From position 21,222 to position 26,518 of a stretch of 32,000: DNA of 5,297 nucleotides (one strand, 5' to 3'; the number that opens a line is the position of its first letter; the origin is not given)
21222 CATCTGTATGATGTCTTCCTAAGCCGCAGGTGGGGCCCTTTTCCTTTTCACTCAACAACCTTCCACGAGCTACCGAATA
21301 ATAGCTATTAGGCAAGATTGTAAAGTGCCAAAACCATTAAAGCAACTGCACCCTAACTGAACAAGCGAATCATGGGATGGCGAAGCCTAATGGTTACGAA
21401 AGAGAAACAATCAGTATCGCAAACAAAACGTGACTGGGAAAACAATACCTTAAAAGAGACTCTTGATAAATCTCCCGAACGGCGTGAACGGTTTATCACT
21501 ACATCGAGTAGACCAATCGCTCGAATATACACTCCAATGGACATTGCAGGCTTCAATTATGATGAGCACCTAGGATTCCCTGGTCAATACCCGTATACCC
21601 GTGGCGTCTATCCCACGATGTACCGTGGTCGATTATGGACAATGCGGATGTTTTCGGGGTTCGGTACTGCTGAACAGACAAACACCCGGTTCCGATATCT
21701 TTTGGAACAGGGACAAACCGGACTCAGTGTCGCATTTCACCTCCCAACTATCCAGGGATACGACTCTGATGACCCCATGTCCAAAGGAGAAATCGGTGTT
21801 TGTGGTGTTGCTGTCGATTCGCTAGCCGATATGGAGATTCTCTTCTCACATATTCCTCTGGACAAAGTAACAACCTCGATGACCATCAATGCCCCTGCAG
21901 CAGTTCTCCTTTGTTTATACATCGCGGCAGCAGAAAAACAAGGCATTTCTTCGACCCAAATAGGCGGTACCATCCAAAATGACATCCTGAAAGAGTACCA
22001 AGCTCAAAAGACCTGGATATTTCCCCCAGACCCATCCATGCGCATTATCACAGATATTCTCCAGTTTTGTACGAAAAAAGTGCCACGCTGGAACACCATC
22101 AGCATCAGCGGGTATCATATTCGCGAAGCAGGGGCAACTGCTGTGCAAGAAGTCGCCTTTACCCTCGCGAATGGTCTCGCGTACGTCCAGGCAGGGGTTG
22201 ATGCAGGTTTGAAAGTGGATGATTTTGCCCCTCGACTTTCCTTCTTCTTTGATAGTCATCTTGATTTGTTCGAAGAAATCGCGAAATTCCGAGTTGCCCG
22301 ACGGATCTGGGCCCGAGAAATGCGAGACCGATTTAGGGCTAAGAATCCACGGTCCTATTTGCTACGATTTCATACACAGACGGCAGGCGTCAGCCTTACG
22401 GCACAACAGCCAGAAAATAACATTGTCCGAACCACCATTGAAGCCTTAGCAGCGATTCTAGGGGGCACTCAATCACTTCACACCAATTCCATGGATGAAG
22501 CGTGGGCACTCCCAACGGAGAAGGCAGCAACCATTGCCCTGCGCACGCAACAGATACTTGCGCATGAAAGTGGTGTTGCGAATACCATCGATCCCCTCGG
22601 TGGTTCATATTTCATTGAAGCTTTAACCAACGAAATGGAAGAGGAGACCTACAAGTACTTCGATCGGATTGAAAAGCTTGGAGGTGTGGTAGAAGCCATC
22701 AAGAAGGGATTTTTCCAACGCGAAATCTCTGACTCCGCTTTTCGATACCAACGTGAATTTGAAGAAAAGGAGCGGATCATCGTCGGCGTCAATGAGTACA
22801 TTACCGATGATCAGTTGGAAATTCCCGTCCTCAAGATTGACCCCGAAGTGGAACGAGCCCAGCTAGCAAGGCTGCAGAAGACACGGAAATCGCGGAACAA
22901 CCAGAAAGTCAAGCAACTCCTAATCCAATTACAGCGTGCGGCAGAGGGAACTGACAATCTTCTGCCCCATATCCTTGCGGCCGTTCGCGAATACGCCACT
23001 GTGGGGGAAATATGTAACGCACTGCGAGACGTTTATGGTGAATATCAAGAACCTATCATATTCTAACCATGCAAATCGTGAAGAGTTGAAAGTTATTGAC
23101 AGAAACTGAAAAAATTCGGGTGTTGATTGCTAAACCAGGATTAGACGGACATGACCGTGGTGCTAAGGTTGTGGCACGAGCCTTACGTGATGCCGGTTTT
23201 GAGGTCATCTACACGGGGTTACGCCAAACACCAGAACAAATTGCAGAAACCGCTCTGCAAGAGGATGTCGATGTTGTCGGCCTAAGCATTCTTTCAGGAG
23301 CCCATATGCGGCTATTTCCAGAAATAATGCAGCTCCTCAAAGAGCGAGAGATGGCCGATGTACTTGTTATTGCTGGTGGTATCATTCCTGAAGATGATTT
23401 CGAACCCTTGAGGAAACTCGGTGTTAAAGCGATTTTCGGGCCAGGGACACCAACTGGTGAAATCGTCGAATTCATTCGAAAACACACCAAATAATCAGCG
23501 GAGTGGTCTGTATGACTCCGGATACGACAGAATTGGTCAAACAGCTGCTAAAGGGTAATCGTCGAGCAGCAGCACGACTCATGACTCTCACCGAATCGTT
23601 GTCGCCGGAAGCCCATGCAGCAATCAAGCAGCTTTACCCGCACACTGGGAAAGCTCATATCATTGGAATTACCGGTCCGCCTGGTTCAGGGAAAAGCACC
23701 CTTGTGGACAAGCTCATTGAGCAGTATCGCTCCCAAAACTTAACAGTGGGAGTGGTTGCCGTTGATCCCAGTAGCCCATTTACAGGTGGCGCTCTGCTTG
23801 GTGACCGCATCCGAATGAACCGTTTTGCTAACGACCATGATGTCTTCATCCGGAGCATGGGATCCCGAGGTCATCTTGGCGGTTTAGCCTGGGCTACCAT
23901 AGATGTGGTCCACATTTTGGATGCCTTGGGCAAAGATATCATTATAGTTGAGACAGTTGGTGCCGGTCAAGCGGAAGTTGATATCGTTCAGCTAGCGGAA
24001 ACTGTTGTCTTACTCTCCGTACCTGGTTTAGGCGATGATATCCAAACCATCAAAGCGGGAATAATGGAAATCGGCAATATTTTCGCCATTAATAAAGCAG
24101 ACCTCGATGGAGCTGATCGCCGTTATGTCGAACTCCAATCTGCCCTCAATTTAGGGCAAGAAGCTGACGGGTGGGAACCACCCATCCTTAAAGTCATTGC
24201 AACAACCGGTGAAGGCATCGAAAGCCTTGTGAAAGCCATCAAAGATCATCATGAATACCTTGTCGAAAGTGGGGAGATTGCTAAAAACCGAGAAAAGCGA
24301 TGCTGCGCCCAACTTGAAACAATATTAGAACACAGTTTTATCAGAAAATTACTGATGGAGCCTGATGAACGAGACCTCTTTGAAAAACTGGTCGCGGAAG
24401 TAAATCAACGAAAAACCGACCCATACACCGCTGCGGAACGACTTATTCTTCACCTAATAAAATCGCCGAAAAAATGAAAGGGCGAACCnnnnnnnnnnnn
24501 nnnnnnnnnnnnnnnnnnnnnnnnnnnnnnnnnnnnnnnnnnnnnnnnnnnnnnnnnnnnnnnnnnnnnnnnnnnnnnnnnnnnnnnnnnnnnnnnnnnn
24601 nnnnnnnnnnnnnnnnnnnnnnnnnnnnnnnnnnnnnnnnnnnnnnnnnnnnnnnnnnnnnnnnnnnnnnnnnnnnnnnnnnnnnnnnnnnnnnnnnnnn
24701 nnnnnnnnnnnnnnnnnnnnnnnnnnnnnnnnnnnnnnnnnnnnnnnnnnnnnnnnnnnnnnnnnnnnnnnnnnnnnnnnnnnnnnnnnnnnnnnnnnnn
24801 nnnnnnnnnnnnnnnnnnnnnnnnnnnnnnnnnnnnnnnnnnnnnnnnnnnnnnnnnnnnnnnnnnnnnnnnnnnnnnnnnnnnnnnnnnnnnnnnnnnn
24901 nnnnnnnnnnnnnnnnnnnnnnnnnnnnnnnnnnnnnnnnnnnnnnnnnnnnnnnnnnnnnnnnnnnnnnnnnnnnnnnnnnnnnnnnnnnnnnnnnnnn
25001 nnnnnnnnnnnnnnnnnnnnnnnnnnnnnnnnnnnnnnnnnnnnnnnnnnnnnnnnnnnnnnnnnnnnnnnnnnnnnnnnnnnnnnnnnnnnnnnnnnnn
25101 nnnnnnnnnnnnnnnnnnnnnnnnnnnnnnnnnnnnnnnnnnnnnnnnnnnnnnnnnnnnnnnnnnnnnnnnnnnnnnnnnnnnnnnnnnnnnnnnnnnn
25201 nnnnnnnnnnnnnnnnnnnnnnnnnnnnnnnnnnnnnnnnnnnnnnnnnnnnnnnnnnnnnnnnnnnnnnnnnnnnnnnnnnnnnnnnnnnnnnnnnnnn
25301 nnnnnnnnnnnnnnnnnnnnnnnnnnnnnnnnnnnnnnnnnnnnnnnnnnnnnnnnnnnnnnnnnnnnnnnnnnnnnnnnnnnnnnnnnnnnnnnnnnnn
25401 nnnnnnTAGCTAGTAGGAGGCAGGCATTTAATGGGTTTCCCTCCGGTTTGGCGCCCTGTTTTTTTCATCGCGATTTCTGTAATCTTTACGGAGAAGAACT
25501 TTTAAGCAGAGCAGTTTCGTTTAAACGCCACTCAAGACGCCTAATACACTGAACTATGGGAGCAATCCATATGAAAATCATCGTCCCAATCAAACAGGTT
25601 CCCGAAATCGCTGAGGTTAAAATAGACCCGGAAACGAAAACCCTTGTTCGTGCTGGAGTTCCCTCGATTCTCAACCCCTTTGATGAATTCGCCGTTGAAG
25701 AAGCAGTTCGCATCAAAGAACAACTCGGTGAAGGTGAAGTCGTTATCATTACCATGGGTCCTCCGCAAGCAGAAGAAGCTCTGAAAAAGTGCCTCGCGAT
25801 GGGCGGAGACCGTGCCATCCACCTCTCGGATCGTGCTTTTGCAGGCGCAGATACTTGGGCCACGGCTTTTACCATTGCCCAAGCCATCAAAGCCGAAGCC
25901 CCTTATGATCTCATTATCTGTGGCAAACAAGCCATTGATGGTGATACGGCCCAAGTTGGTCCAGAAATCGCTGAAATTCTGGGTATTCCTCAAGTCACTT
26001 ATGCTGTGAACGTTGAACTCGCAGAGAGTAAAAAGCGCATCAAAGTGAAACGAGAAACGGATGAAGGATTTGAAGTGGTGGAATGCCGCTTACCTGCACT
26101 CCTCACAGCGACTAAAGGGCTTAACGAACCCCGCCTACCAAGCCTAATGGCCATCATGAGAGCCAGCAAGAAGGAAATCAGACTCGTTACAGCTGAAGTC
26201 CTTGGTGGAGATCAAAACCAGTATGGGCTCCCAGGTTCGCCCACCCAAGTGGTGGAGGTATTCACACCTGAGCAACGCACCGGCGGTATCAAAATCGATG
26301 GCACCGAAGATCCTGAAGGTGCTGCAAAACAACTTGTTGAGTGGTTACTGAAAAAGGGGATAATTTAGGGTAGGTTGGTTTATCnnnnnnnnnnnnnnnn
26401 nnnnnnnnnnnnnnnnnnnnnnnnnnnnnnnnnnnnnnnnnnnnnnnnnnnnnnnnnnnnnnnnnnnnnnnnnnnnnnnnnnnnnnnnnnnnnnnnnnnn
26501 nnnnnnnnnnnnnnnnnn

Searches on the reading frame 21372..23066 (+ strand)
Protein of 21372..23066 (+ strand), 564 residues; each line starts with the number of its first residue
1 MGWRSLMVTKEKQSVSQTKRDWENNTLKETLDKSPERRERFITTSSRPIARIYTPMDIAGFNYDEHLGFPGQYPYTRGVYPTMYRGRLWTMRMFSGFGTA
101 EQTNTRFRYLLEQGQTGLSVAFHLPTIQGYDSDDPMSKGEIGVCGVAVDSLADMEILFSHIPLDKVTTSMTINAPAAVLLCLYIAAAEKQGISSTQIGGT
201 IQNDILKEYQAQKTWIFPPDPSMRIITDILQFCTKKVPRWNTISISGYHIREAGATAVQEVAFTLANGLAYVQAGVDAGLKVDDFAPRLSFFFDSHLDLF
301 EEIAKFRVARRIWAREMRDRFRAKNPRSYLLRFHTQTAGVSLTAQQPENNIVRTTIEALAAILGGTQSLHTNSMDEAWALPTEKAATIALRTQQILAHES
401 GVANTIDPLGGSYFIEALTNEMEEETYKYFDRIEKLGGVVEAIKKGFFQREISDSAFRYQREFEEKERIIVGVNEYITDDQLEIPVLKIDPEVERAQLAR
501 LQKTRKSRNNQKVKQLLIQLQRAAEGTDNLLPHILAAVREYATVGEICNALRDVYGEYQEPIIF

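Call 10: search_protein_families(library=pfam, proteins=[window:21372-23066:+], max_evalue=0.001)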
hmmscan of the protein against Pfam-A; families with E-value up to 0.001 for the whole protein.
window:21372-23066:+ (564 aa): 1 family
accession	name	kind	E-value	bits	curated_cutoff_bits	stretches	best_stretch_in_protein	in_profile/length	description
PF01642.28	MM_CoA_mutase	-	1.4e-226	753.5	22.1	1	43-556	2-512/512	Methylmalonyl-CoA mutase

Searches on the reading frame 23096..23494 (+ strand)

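Call 10: search_protein_families(library=pfam, proteins=[window:23096-23494:+], max_evalue=0.001)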
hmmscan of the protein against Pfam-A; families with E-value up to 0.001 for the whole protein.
window:23096-23494:+ (132 aa): 1 family
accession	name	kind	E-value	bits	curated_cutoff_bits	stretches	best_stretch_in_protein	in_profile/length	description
PF02310.24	B12-binding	-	2.4e-30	105.3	32.1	1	8-122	2-118/121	B12 binding domain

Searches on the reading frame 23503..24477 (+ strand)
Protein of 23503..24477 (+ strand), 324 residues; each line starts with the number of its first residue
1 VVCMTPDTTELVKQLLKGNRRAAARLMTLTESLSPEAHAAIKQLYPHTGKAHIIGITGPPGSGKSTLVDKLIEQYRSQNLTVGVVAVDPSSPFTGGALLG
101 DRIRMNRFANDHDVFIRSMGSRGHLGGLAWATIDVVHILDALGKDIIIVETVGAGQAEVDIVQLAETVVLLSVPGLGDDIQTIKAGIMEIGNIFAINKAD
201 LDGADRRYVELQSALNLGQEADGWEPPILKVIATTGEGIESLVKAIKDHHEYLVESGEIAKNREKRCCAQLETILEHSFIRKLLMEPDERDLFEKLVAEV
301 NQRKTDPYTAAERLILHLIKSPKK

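Call 10: search_protein_families(library=pfam, proteins=[window:23503-24477:+], max_evalue=0.001)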
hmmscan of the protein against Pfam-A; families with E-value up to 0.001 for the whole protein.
window:23503-24477:+ (324 aa): 18 families
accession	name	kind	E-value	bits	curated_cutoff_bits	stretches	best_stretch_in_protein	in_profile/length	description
PF03308.22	MeaB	-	3.5e-91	305.4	23.1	1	24-284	2-269/273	Methylmalonyl Co-A mutase-associated GTPase MeaB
PF03266.21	NTPase_1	-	2.4e-06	28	23.9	1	54-83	2-31/168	NTPase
PF00009.33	GTP_EFTU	-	5e-06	26.7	26.5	0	189-249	121-185/188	Elongation factor Tu GTP binding domain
PF13401.12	AAA_22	-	5.6e-06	27.1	27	1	51-98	5-50/130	AAA domain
PF03029.23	ATP_bind_1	-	6.2e-06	26.6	27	1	56-91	1-36/240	Conserved hypothetical ATP binding protein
PF03193.22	RsgA_GTPase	-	8.7e-06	26.1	30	0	32-75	88-130/174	RsgA GTPase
PF13191.12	AAA_16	-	1.5e-05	26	32.6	1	47-83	20-56/167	AAA ATPase domain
PF02492.25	cobW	-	1.8e-05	24.8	20.7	1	53-85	2-33/180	CobW/HypB/UreG, nucleotide-binding domain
PF20720.3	nSTAND3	-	3.4e-05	24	27.2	1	44-82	10-48/155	Novel STAND NTPase 3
PF24883.2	NPHP3_N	-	0.00015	22.4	24.8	1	42-84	13-55/164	Nephrocystin 3, N-terminal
PF03205.20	MobB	-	0.0002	21.7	26.6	1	53-85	1-33/133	Molybdopterin guanine dinucleotide synthesis protein B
PF00005.33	ABC_tran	-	0.00047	21.2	25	0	51-79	11-39/137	ABC transporter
PF13555.12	AAA_29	-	0.00047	20.3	27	1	54-70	25-41/61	P-loop containing region of AAA domain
PF13207.12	AAA_17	-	0.00063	20.5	27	0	57-83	1-27/136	AAA domain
PF13604.12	AAA_30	-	0.00063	20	27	0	34-87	3-54/191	AAA domain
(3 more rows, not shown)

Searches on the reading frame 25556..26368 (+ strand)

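Call 10: search_protein_families(library=pfam, proteins=[window:25556-26368:+], max_evalue=0.001)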
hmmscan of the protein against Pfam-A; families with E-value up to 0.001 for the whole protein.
window:25556-26368:+ (270 aa): 1 family
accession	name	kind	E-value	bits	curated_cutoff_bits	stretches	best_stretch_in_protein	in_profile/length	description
PF01012.27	ETF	-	1.3e-51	175.4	26.7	1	29-214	3-179/181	Electron transfer flavoprotein domain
